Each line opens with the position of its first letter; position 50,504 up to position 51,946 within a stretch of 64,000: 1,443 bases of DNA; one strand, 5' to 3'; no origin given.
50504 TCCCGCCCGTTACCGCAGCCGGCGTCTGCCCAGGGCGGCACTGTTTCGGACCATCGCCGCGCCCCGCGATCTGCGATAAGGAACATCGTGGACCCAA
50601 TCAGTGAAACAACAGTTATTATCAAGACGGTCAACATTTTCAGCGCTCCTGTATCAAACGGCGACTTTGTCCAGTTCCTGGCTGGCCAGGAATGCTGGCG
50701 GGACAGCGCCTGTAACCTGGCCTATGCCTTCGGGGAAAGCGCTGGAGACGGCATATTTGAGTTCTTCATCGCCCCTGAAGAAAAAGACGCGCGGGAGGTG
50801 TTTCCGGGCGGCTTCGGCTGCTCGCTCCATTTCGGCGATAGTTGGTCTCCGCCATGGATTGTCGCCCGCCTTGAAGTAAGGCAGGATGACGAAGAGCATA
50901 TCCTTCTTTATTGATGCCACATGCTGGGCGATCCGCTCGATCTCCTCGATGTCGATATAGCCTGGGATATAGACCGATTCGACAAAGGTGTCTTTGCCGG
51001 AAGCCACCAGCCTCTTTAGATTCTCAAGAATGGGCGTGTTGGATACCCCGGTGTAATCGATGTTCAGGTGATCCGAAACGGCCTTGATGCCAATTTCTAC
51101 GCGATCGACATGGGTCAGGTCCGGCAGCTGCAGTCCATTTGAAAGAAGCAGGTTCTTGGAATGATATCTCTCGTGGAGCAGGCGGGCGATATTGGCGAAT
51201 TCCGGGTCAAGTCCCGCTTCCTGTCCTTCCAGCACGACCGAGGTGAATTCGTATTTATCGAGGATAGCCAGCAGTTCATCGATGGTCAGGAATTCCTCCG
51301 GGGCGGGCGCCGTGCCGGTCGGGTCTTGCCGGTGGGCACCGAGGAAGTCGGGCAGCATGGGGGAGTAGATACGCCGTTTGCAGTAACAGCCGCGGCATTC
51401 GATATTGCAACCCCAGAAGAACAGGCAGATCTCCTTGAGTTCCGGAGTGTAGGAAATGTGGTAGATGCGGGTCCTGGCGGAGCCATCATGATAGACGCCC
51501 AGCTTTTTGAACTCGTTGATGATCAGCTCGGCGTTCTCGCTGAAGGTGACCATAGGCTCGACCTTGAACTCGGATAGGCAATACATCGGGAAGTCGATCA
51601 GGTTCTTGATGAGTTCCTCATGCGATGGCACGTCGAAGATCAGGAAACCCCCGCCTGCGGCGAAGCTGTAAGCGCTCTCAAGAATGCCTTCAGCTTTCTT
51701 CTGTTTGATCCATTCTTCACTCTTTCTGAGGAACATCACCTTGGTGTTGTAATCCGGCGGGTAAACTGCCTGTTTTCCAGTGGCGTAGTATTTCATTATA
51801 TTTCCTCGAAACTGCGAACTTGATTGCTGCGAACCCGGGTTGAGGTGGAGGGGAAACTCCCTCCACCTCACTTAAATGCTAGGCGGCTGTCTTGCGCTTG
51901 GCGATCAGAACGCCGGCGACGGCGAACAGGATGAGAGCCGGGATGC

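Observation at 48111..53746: rdhA-rdhB extended by a tightly coupled, uncharacterised radical-SAM / B12 / membrane-peptide module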

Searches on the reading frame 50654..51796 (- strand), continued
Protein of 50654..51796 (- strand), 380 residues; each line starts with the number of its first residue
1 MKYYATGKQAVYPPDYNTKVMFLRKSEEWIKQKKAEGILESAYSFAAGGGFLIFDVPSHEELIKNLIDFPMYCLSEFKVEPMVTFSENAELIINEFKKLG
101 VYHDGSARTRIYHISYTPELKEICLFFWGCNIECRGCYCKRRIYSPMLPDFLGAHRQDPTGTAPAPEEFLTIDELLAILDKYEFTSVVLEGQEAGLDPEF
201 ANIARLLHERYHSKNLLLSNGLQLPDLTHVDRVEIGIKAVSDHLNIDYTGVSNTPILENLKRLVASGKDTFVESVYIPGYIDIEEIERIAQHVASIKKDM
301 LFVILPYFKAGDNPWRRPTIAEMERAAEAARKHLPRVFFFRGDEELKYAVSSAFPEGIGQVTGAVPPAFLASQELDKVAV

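Call 78: search_protein_families(library=ncbifam, proteins=[L015:10034-10774:+, L049:8693-9571:+, L049:9574-10293:+, L056:9434-10168:+, L037:9968-10741:+, L001:7261-8004:+, L001:8001-8858:+, L063:7945-9318:+, L027:7703-8647:+], max_evalue=0.00001)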
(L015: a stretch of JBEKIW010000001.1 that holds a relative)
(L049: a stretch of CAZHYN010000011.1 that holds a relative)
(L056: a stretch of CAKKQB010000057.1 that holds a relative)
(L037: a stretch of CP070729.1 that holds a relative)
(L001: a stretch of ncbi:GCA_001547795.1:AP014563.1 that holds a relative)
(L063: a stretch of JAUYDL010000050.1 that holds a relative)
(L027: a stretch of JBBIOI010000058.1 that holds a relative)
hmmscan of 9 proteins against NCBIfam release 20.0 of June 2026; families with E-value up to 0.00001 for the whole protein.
L015:10034-10774:+ (246 aa): 3 families
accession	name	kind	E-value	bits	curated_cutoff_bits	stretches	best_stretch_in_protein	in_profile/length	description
TIGR04041.1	activase_YjjW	hypoth_equivalog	2.5e-10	40.2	250.2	1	112-215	151-258/276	YjjW family glycine radical enzyme activase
NF048010.1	SfplDhtActHpsHDes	equivalog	5.5e-08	32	430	1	119-207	180-271/298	(2S)-3-sulfopropanediol dehydratase activating enzyme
TIGR02494.1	PFLE_PFLC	subfamily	5.3e-06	25.9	174.35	0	118-190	171-244/293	glycyl-radical enzyme activating protein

L049:8693-9571:+ (292 aa): 20 families
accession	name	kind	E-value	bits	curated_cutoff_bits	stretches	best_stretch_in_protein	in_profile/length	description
TIGR04041.1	activase_YjjW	hypoth_equivalog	1.6e-18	67.1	250.2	1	71-210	112-241/276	YjjW family glycine radical enzyme activase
TIGR02495.1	NrdG2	equivalog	1.3e-16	60.5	131.15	1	20-204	18-189/193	anaerobic ribonucleoside-triphosphate reductase activating protein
TIGR02493.1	PFLA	equivalog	4.4e-14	52.4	231.75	1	23-205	20-193/235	pyruvate formate-lyase-activating protein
NF048010.1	SfplDhtActHpsHDes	equivalog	2.7e-13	49.4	430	1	26-208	91-264/298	(2S)-3-sulfopropanediol dehydratase activating enzyme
TIGR02494.1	PFLE_PFLC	subfamily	5.2e-13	48.9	174.35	1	28-200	85-246/293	glycyl-radical enzyme activating protein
NF043069.1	T4HPD_activ_SAM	equivalog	1.3e-12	47.7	425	1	26-198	83-244/299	trans-4-hydroxy-L-proline dehydratase activase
TIGR04317.1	W_rSAM_matur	equivalog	8.7e-12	44.8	380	1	26-193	12-171/349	tungsten cofactor oxidoreductase radical SAM maturase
NF033719.1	ind_deCO2_activ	equivalog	4.1e-10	39.5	425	1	30-195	93-247/302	indoleacetate decarboxylase activase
TIGR02668.1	moaA_archaeal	equivalog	8.8e-10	38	325.25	1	27-212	19-192/303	GTP 3',8-cyclase MoaA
NF033717.2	HPDL_rSAM_activ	equivalog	1.1e-09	38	420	1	34-194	99-249/311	4-hydroxyphenylacetate decarboxylase activase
NF048008.1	SfplDhtActHpfHKleb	equivalog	3.5e-09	36.4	500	1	27-194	87-243/308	(2S)-3-sulfopropanediol dehydratase activating enzyme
NF008356.0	PRK11145.1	equivalog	4.4e-09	36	375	1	24-197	26-192/246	pyruvate formate lyase 1-activating protein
TIGR02666.1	moaA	equivalog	7e-09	35.1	284.05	1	27-167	19-161/336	GTP 3',8-cyclase MoaA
NF001199.0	PRK00164.2-1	equivalog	2e-08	33.8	231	1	27-192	21-174/308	GTP 3',8-cyclase MoaA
NF038283.1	viperin_w_prok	equivalog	3.7e-08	32.9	180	1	25-118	9-104/281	viperin family antiviral radical SAM protein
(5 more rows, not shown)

L049:9574-10293:+ (239 aa): 6 families
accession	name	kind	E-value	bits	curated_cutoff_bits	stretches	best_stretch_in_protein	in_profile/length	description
TIGR04317.1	W_rSAM_matur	equivalog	2.6e-08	33.4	380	1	11-178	2-169/349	tungsten cofactor oxidoreductase radical SAM maturase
TIGR04041.1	activase_YjjW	hypoth_equivalog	6.1e-08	32.4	250.2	1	109-219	157-269/276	YjjW family glycine radical enzyme activase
TIGR02493.1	PFLA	equivalog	1e-06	28.3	231.75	1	15-182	18-188/235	pyruvate formate-lyase-activating protein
TIGR02668.1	moaA_archaeal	equivalog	1.3e-06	27.6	325.25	1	10-224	7-219/303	GTP 3',8-cyclase MoaA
NF001199.0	PRK00164.2-1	equivalog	2.8e-06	26.7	231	1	15-181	14-179/308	GTP 3',8-cyclase MoaA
TIGR02491.1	NrdG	equivalog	5e-06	26.5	126.1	0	15-108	18-109/154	anaerobic ribonucleoside-triphosphate reductase activating protein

L056:9434-10168:+ (244 aa): 3 families
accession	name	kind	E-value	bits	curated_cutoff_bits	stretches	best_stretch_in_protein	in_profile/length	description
TIGR04041.1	activase_YjjW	hypoth_equivalog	4.9e-07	29.4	250.2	1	74-222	116-267/276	YjjW family glycine radical enzyme activase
TIGR04317.1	W_rSAM_matur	equivalog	1.4e-06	27.6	380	1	20-180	11-170/349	tungsten cofactor oxidoreductase radical SAM maturase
NF048010.1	SfplDhtActHpsHDes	equivalog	9.8e-06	24.6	430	0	74-207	139-278/298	(2S)-3-sulfopropanediol dehydratase activating enzyme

L037:9968-10741:+ (257 aa): 10 families
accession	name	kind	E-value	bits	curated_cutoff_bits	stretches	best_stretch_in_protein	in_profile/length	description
TIGR04041.1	activase_YjjW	hypoth_equivalog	2.7e-11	43.4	250.2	1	129-230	157-263/276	YjjW family glycine radical enzyme activase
NF048010.1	SfplDhtActHpsHDes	equivalog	4.4e-11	42.1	430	1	129-238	180-293/298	(2S)-3-sulfopropanediol dehydratase activating enzyme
NF038283.1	viperin_w_prok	equivalog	3.2e-09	36.4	180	1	24-162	3-140/281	viperin family antiviral radical SAM protein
TIGR02494.1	PFLE_PFLC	subfamily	1.8e-08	34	174.35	1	129-218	172-263/293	glycyl-radical enzyme activating protein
TIGR04317.1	W_rSAM_matur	equivalog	3.2e-07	29.8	380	1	22-194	3-167/349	tungsten cofactor oxidoreductase radical SAM maturase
TIGR02493.1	PFLA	equivalog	1.1e-06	28.2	231.75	1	129-222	116-210/235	pyruvate formate-lyase-activating protein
NF033719.1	ind_deCO2_activ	equivalog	1.6e-06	27.6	425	1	130-213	179-262/302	indoleacetate decarboxylase activase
NF043069.1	T4HPD_activ_SAM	equivalog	1.7e-06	27.6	425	1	131-215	174-259/299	trans-4-hydroxy-L-proline dehydratase activase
NF008356.0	PRK11145.1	equivalog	2.7e-06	26.9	375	1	130-223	122-216/246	pyruvate formate lyase 1-activating protein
TIGR02666.1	moaA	equivalog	4.5e-06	25.9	284.05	0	22-234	9-215/336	GTP 3',8-cyclase MoaA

L001:7261-8004:+ (247 aa): 7 families
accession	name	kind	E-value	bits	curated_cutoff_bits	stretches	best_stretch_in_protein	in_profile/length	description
TIGR04041.1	activase_YjjW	hypoth_equivalog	7.3e-14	51.8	250.2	1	121-226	158-268/276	YjjW family glycine radical enzyme activase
NF048010.1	SfplDhtActHpsHDes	equivalog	7.2e-11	41.4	430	1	121-210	181-273/298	(2S)-3-sulfopropanediol dehydratase activating enzyme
TIGR02494.1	PFLE_PFLC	subfamily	4e-09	36.2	174.35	1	119-229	171-284/293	glycyl-radical enzyme activating protein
NF008356.0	PRK11145.1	equivalog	6.5e-08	32.2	375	1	120-211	121-213/246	pyruvate formate lyase 1-activating protein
TIGR02493.1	PFLA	equivalog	7.5e-08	32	231.75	1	120-222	116-220/235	pyruvate formate-lyase-activating protein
NF043069.1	T4HPD_activ_SAM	equivalog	9e-08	31.8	425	1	121-232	173-286/299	trans-4-hydroxy-L-proline dehydratase activase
NF033719.1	ind_deCO2_activ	equivalog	3.2e-07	29.9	425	1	129-208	187-266/302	indoleacetate decarboxylase activase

L001:8001-8858:+ (285 aa): 7 families
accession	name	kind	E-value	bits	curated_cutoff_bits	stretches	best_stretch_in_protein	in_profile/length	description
NF048010.1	SfplDhtActHpsHDes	equivalog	7.6e-09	34.8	430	1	122-209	182-272/298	(2S)-3-sulfopropanediol dehydratase activating enzyme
TIGR04041.1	activase_YjjW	hypoth_equivalog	1.3e-07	31.4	250.2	1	121-227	158-269/276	YjjW family glycine radical enzyme activase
TIGR02494.1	PFLE_PFLC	subfamily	1.5e-07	31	174.35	1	121-224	173-279/293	glycyl-radical enzyme activating protein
TIGR02493.1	PFLA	equivalog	3.4e-07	29.9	231.75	1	120-229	116-227/235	pyruvate formate-lyase-activating protein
NF043069.1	T4HPD_activ_SAM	equivalog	7.1e-07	28.9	425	1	121-230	173-284/299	trans-4-hydroxy-L-proline dehydratase activase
NF033717.2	HPDL_rSAM_activ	equivalog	2.5e-06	27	420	1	120-239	179-301/311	4-hydroxyphenylacetate decarboxylase activase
NF008356.0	PRK11145.1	equivalog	2.7e-06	26.9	375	1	120-210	121-212/246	pyruvate formate lyase 1-activating protein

L063:7945-9318:+ (457 aa): 59 families (the best 25 are shown)
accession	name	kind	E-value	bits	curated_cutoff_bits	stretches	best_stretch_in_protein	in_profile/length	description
TIGR04163.1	rSAM_cobopep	equivalog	7.3e-204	677.3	375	1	15-442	1-428/428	peptide-modifying radical SAM enzyme CbpB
NF047865.1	rSAM_PapB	equivalog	3.1e-44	151.6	340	1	80-413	5-328/330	PapB family radical SAM/SPASM ranthipeptide maturase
NF041298.1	rSAM_mat_DynA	equivalog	6.7e-38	130.6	450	1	83-420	6-340/356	dynobactin maturation radical SAM/SPASM protein DynA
TIGR03942.1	sulfatase_rSAM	equivalog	3.4e-35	121.8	349.45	1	86-423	9-347/363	anaerobic sulfatase maturase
TIGR03974.1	rSAM_six_Cys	equivalog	1.6e-33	116.2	425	1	79-429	98-445/451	thioether cross-link-forming SCIFF peptide maturase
TIGR03978.1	rSAM_paired_1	equivalog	7.6e-33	114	370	1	62-442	65-462/466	His-Xaa-Ser system radical SAM maturase HxsB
TIGR04064.1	rSAM_nif11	equivalog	1.7e-32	112.7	518.7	1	78-431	78-431/459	nif11-like peptide radical SAM maturase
TIGR03906.1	quino_hemo_SAM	equivalog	3.1e-31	108.5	453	1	72-429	90-443/467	quinohemoprotein amine dehydrogenase maturation protein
NF040492.1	not_ScfB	exception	3.6e-31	108.5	855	1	79-428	96-443/450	ScfB-related radical SAM/SPASM orphan maturase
NF041718.1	rSAM_phane_AMC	equivalog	1.6e-29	103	425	1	76-419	4-346/362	cyclophane-forming radical SAM peptide maturase AmcB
NF041707.1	rSAM_YhhB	equivalog_domain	4.4e-29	101.5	445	1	85-421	9-353/369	cyclophane-forming radical SAM/SPASM peptide maturase YhhB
TIGR04261.1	rSAM_GlyRichRpt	subfamily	2.1e-28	99.4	310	1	83-414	2-340/363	cyclophane-forming radical SAM/SPASM peptide maturase GrrM/OscB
NF010321.0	PRK13758.1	equivalog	1.2e-24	87.2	441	1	85-431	12-360/370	anaerobic sulfatase-maturase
NF041300.1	rSAM_mat_DarW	exception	7.4e-24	84.3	650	1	66-404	26-369/415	radical SAM/SPASM peptide maturase DarW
TIGR04084.1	rSAM_AF0577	subfamily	9.8e-24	83.9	225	1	85-402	4-286/347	TIGR04084 family radical SAM/SPASM domain-containing protein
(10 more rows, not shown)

L027:7703-8647:+ (314 aa): 6 families
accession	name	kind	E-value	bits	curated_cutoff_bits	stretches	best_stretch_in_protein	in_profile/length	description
NF006949.0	PRK09431.1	equivalog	7.1e-38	130.4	499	1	11-276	209-505/554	asparagine synthase B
TIGR01536.1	asn_synth_AEB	equivalog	8e-31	107.6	267.1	2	7-145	230-378/517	asparagine synthase (glutamine-hydrolyzing)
TIGR03104.1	trio_amidotrans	equivalog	1.6e-18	66.3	570.1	1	6-144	237-386/589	N-acetylglutaminylglutamine amidotransferase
TIGR03108.1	eps_aminotran_1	hypoth_equivalog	6e-11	41.7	816.9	0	6-141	239-377/628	XrtA/PEP-CTERM system amidotransferase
NF033561.1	macrolact_Ik_Al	subfamily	6.1e-09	35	300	0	12-136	194-332/561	albusnodin/ikarugamycin family macrolactam cyclase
NF033535.1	lass_lactam_cya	exception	1.5e-07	30.3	525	1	168-229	541-599/668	lasso peptide isopeptide bond-forming cyclase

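Call 82: list_cluster_members(proteins=[P0032, P0002, P0105, P0226])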
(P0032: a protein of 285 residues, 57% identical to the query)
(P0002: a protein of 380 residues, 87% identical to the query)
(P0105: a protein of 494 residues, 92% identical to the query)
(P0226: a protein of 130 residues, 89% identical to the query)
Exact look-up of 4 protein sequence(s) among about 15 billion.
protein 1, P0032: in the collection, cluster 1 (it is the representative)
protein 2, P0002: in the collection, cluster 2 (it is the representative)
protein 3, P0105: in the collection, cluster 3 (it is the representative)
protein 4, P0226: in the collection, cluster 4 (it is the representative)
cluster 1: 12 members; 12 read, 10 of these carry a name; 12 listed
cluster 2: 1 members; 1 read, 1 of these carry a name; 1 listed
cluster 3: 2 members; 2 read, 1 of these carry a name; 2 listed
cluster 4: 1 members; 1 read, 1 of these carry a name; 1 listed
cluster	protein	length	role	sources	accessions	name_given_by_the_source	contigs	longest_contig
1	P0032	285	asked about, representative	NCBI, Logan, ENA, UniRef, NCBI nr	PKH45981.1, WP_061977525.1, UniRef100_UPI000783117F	radical SAM protein [Dehalococcoides mccartyi] | radical SAM protein n=2 Tax=Dehalococcoides TaxID=61434 RepID=UPI000783117F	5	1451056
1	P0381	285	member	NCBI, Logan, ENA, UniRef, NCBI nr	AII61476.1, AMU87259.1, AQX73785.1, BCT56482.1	radical SAM protein [Dehalococcoides mccartyi] | Radical SAM domain-containing protein n=3 Tax=Dehalococcoides mccartyi TaxID=61435 ...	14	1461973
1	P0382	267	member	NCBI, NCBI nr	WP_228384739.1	radical SAM protein [Dehalococcoides mccartyi]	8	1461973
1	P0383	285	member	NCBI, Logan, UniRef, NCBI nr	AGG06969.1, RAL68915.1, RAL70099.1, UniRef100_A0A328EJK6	radical SAM domain protein [Dehalococcoides mccartyi] | Radical SAM domain protein n=2 Tax=Dehalococcoidaceae TaxID=1202464 RepID=A0A328EJK6_9CHLR | radical SAM domain-containing protein [Dehalococcoides mccartyi DCMB5]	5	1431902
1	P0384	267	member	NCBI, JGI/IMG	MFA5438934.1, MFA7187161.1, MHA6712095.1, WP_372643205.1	radical SAM protein [Dehalococcoides sp.]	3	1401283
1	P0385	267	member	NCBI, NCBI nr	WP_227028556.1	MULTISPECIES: radical SAM protein [Dehalococcoides]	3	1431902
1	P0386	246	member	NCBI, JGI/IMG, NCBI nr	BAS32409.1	radical SAM protein [Dehalococcoides mccartyi IBARAKI] | pyruvate-formate lyase-activating enzyme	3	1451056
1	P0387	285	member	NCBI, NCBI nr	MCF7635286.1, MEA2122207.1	MAG: radical SAM domain protein [Dehalococcoides mccartyi] | radical SAM domain protein [Dehalococcoides mccartyi]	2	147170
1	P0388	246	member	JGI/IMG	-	pyruvate-formate lyase-activating enzyme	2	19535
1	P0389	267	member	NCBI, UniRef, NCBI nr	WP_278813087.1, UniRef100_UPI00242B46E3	radical SAM protein [Dehalococcoides mccartyi] | radical SAM protein n=1 Tax=Dehalococcoides mccartyi TaxID=61435 RepID=UPI00242B46E3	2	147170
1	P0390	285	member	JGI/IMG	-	-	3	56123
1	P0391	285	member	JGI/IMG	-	-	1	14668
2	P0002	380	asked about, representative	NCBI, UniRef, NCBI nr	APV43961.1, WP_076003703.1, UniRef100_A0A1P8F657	Pyruvate-formate lyase-activating enzyme [Dehalogenimonas formicexedens] | Pyruvate-formate lyase-activating enzyme n=1 Tax=Dehalogenimonas formicexedens ... | radical SAM protein [Dehalogenimonas formicexedens]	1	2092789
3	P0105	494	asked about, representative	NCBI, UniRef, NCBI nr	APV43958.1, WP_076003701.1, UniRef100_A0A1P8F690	Radical SAM superfamily enzyme YgiQ, UPF0313 family [Dehalogenimonas formicexedens] | Radical SAM superfamily enzyme YgiQ, UPF0313 family n=1 Tax=Dehalogenimonas formicexedens ... | radical SAM protein [Dehalogenimonas formicexedens]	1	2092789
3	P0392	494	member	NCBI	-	-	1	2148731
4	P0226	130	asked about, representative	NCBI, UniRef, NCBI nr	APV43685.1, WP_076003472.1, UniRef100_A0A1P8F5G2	Muconolactone delta-isomerase [Dehalogenimonas formicexedens] | Muconolactone delta-isomerase n=1 Tax=Dehalogenimonas formicexedens TaxID=1839801 ... | hypothetical protein [Dehalogenimonas formicexedens]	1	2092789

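Call 95: find_encoding_contigs(protein=P0078, flank=7000, max_places=1)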
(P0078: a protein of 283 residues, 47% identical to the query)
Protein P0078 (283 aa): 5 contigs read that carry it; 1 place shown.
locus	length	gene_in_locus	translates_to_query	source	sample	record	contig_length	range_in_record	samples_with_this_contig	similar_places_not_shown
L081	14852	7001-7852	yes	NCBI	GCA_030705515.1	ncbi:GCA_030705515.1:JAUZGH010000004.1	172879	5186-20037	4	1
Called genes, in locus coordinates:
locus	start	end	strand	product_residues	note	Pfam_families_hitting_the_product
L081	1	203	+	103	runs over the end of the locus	-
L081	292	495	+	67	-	PF12844:HTH_19, PF13412:HTH_24 (weak), PF13443:HTH_26, PF13560:HTH_31, PF01381:HTH_3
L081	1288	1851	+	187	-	PF00589:Phage_integrase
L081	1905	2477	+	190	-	PF12950:TaqI_C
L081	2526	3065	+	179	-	-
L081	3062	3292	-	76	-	-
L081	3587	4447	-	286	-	PF00892:EamA, PF06027:SLC35F (faint), PF00892:EamA, PF05653:Mg_trans_NIPA (weak)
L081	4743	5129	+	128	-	PF13495:Phage_int_SAM_4 (weak)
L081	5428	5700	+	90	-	PF27193:VcrB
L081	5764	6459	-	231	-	PF07730:HisKA_3, PF02518:HATPase_c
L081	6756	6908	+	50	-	-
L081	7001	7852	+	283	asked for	PF04055:Radical_SAM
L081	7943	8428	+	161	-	-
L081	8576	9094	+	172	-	PF12869:tRNA_anti-like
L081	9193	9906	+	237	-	PF00072:Response_reg, PF00196:GerE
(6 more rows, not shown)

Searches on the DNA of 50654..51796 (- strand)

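Call 40: search_rna_families(sources=[L008, L012, L015, L027, L043, L049, L056, L062], threshold=gathering)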
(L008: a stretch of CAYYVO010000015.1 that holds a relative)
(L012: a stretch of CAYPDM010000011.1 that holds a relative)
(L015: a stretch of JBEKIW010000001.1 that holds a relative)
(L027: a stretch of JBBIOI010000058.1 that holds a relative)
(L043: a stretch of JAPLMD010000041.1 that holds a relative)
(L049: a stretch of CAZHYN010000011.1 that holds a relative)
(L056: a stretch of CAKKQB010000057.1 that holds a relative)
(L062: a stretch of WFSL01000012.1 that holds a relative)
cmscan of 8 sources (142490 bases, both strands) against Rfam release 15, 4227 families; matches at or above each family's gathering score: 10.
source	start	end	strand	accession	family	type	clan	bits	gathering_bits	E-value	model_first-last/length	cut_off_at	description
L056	979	1171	+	RF00174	Cobalamin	Cis-reg; riboswitch;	CL00101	117.7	31.5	1.6e-28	1-189/189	no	Cobalamin riboswitch aptamer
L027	7364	7557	+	RF00174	Cobalamin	Cis-reg; riboswitch;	CL00101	93.7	31.5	1.2e-21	1-189/189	no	Cobalamin riboswitch aptamer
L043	2614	2852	+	RF00174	Cobalamin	Cis-reg; riboswitch;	CL00101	76.3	31.5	1.1e-16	1-189/189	no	Cobalamin riboswitch aptamer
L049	119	363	+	RF00174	Cobalamin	Cis-reg; riboswitch;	CL00101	74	31.5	5e-16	1-189/189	no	Cobalamin riboswitch aptamer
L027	977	1047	+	RF00005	tRNA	Gene; tRNA;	CL00001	60.7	29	2.5e-10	1-71/71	no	tRNA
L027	13679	13814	+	RF01482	AdoCbl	Cis-reg; riboswitch;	CL00101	51.9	50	2.8e-06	1-149/149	no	AdoCbl (Cobalamin/B12) riboswitch aptamer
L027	37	73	+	RF01320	CRISPR-DR7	Gene; CRISPR;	CL00015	44.7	37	1.8e-05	1-37/37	no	CRISPR RNA direct repeat element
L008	8519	8666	+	RF00174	Cobalamin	Cis-reg; riboswitch;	CL00101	41.7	31.5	8.7e-07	1-189/189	no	Cobalamin riboswitch aptamer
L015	8891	9016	+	RF00174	Cobalamin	Cis-reg; riboswitch;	CL00101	36.7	31.5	2.4e-05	1-189/189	no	Cobalamin riboswitch aptamer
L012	2219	2362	+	RF00174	Cobalamin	Cis-reg; riboswitch;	CL00101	32.5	31.5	0.00039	1-189/189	no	Cobalamin riboswitch aptamer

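Call 41: search_rna_families(sources=[L001, L073, L074, L076, L039, L045, L037, L030], threshold=gathering)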
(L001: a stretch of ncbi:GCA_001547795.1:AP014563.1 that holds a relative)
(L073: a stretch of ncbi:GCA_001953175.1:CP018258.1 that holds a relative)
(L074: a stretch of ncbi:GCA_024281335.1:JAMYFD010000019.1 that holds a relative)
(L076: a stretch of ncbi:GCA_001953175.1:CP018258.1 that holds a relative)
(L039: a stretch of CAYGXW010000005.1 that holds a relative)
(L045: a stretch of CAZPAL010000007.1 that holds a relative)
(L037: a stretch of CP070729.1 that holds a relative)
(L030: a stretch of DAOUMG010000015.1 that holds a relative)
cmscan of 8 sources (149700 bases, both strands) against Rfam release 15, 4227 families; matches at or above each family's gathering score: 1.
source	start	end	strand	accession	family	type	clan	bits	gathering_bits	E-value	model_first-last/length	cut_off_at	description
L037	13521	13592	+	RF00005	tRNA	Gene; tRNA;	CL00001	67.7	29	3.2e-12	1-71/71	no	tRNA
